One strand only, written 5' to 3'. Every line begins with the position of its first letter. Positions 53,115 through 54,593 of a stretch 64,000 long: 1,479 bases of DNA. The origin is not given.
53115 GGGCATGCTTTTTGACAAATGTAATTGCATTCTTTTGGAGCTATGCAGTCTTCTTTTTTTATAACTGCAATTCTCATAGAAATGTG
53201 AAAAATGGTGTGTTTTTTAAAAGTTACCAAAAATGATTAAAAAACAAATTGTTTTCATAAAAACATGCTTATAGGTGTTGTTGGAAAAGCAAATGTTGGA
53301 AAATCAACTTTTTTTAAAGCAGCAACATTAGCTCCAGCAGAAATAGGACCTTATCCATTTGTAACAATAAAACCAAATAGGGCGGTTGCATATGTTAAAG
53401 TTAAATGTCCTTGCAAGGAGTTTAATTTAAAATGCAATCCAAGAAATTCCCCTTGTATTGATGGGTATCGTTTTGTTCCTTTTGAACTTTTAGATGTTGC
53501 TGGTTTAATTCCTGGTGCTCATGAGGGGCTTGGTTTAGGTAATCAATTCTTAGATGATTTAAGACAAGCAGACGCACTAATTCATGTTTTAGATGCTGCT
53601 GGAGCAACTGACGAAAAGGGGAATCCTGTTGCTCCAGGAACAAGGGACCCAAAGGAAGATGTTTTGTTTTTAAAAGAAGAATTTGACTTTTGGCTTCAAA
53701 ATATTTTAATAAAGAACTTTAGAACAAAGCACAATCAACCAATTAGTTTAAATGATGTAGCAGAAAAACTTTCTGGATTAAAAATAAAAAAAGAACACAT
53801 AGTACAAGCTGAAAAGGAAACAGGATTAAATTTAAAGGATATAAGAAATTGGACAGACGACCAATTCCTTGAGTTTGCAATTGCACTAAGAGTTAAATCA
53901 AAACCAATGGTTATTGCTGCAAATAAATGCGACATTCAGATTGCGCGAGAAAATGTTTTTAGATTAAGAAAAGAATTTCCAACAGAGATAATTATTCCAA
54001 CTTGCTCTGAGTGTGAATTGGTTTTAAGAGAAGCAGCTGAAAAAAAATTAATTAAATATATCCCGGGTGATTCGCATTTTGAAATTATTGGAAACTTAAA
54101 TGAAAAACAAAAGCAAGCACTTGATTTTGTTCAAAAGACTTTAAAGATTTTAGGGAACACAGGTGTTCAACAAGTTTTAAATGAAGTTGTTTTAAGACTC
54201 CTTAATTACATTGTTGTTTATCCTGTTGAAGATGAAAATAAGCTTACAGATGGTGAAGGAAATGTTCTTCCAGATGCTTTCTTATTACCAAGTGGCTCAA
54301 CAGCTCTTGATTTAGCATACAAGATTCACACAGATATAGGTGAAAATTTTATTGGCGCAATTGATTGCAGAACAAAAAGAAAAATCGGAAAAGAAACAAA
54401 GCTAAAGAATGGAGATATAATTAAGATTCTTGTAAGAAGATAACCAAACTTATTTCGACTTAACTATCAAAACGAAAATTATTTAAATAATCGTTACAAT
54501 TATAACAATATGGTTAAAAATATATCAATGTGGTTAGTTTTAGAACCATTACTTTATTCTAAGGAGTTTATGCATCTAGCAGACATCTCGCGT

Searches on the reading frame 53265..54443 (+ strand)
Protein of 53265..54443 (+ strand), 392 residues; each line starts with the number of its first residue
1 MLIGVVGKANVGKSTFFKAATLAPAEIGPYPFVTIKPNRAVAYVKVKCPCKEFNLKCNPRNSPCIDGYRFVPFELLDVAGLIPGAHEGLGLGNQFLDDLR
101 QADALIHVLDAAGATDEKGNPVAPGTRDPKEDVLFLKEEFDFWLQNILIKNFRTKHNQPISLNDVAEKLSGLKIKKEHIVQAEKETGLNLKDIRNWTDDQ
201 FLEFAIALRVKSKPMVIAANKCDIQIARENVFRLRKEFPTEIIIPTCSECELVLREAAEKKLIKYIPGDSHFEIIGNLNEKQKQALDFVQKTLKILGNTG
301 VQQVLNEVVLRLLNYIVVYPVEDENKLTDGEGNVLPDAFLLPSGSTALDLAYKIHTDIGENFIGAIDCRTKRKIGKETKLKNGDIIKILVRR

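Call 91: search_protein_families(library=pfam, proteins=[window:53265-54443:+], max_evalue=0.0001)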
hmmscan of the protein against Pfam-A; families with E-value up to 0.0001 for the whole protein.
window:53265-54443:+ (392 aa): 4 families
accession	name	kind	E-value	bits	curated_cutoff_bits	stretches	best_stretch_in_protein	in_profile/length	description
PF08438.16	YGR210-like_G4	-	5.3e-33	114.1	24.7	1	218-323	1-108/108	Obg-like GTPase YGR210-like, G4 motif-containing domain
PF01926.29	MMR_HSR1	-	2.2e-16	60.4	21.9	1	3-115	2-90/113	50S ribosome-binding GTPase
PF02824.27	TGS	-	3.1e-14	53.2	22.2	1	333-389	3-59/60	TGS domain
PF02421.24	FeoB_N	-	1.3e-05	25.2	27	0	3-41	3-41/156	Ferrous iron transport protein B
